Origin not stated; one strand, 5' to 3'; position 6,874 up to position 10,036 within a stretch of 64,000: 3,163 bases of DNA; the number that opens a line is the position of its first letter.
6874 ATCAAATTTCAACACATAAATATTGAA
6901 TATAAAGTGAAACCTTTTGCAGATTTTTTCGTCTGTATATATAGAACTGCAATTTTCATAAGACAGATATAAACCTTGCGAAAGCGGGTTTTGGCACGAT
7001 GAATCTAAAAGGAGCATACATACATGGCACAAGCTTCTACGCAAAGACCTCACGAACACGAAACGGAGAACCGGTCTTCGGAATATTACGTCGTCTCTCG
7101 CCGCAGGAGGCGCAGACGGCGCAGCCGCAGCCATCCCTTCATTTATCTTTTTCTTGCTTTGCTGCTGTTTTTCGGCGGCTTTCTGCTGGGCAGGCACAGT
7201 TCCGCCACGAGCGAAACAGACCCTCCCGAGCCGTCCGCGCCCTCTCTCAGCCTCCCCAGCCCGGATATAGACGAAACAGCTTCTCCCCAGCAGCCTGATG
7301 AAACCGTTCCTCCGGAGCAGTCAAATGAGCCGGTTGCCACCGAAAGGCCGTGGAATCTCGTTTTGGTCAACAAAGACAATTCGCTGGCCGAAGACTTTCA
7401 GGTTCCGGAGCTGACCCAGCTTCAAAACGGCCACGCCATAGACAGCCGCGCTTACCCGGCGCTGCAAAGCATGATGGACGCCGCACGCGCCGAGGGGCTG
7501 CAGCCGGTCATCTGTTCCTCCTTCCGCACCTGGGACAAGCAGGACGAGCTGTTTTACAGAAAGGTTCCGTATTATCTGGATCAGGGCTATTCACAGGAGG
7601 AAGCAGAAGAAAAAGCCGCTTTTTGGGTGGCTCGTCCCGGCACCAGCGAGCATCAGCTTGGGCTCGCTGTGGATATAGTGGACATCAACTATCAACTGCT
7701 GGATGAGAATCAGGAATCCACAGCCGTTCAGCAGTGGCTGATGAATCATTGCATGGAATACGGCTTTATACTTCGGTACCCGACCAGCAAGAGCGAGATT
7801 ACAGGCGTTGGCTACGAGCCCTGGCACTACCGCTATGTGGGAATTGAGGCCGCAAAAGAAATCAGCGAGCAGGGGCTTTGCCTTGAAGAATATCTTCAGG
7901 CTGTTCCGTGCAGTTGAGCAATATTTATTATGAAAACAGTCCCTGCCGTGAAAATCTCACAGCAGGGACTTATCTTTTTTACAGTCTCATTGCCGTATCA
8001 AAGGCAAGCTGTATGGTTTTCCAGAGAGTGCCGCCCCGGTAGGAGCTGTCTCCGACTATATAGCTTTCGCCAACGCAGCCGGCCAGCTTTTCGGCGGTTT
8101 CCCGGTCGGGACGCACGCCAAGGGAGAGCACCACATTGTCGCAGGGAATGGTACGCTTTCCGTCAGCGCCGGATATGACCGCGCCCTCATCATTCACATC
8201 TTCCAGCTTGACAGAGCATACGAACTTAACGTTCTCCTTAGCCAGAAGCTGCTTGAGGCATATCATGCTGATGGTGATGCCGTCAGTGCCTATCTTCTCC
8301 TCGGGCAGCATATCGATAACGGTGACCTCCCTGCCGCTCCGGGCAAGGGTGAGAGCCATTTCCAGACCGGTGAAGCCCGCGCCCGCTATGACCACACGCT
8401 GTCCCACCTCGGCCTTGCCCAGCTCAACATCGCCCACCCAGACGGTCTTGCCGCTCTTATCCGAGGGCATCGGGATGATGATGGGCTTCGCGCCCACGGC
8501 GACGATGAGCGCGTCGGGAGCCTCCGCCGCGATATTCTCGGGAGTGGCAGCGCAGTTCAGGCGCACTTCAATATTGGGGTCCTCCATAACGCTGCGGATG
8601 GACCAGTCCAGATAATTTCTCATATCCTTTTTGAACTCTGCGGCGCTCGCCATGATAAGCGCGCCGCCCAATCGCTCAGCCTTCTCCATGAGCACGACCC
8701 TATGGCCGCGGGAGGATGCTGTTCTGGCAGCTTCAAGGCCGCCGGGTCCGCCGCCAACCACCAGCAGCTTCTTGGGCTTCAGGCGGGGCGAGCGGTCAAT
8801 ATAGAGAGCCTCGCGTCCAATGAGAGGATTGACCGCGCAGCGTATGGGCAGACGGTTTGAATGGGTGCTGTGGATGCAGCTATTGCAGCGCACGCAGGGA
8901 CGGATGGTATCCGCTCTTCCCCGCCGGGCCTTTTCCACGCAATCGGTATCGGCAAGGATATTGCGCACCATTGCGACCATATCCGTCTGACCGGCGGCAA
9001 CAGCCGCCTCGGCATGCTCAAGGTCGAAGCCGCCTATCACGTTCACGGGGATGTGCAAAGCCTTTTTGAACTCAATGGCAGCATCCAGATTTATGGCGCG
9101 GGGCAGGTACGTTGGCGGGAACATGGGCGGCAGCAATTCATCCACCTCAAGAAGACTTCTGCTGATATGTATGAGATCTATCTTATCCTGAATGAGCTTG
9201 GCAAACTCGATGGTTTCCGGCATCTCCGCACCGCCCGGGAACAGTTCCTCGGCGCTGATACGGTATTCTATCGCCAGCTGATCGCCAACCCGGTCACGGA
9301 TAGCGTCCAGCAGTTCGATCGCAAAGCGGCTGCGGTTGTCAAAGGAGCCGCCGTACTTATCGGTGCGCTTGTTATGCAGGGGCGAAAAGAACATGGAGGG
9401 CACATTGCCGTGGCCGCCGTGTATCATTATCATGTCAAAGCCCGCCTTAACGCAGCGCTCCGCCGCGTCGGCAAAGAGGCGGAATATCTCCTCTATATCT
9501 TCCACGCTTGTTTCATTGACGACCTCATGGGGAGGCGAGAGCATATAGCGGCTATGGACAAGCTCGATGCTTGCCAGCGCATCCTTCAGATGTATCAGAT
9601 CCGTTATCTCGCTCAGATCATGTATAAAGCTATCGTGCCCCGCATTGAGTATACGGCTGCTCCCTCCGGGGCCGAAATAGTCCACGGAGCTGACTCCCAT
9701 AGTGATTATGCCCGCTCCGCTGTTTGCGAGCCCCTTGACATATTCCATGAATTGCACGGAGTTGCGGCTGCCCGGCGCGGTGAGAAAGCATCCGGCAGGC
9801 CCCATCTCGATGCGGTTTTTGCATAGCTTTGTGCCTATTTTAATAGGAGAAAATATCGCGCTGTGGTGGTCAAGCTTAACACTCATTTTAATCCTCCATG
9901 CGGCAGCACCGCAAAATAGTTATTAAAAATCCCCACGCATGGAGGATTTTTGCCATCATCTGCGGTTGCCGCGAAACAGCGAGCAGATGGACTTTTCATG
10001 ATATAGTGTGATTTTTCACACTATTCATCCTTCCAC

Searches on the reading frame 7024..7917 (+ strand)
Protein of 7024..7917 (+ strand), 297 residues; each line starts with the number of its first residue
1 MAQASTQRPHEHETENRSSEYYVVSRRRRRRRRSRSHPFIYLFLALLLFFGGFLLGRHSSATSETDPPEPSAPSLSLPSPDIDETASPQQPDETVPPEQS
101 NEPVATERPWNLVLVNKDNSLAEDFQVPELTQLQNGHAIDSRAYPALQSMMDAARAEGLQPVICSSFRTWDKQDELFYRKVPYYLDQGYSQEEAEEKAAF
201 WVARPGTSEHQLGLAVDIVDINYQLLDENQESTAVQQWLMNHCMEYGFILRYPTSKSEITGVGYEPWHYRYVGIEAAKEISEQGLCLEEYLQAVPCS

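Call 58: search_protein_families(library=pfam, max_evalue=0.00001, proteins=[window:7024-7917:+])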
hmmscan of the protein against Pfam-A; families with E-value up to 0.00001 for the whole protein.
window:7024-7917:+ (297 aa): 1 family
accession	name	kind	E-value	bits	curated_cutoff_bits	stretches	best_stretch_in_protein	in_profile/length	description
PF02557.22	VanY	-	2.6e-40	137.7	25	1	137-273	2-131/132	D-alanyl-D-alanine carboxypeptidase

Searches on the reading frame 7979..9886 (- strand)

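Call 17: search_protein_families(library=pfam, proteins=[window:7979-9886:-])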
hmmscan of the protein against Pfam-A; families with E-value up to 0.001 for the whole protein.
window:7979-9886:- (635 aa): 14 families
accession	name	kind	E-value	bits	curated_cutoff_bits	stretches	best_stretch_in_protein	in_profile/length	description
PF00724.26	Oxidored_FMN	-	1.1e-50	173.3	27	1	11-326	2-341/342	NADH:flavin oxidoreductase / NADH oxidase family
PF07992.20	Pyr_redox_2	-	3.1e-31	109.3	26.1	1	373-613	2-260/291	Pyridine nucleotide-disulphide oxidoreductase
PF00070.33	Pyr_redox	-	4.7e-15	56.3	22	2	497-568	1-70/82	Pyridine nucleotide-disulphide oxidoreductase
PF13450.12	NAD_binding_8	-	3e-13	50.3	21.9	1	376-409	1-34/68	NAD(P)-binding Rossmann-like domain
PF12831.13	FAD_oxidored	-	4.8e-11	43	27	1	374-416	2-44/416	FAD dependent oxidoreductase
PF00890.30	FAD_binding_2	-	1.4e-10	41.4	20.4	1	374-415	2-43/414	FAD binding domain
PF01266.30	DAO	-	2.8e-10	40.7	27.9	1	497-526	1-30/353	FAD dependent oxidoreductase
PF13738.12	Pyr_redox_3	-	6.8e-10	39.1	30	1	460-599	128-275/305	Pyridine nucleotide-disulphide oxidoreductase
PF03486.20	HI0933_like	-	1.3e-09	38.3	50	1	373-413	2-42/244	HI0933-like protein Rossmann domain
PF01262.27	AlaDh_PNT_C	-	3.2e-07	30.4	23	0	369-404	26-61/214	Alanine dehydrogenase/PNT, C-terminal domain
PF01134.28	GIDA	-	1.2e-06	28.3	22.1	0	374-404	2-33/391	Glucose inhibited division protein A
PF01494.25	FAD_binding_3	-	9.7e-06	25.5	22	0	497-529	3-35/349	FAD binding domain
PF13241.12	NAD_binding_7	-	1.4e-05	26.1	22.1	0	369-424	5-61/104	Putative NAD(P)-binding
PF01946.23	Thi4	-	7.1e-05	22.6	26.2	0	374-409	20-56/235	Thi4 family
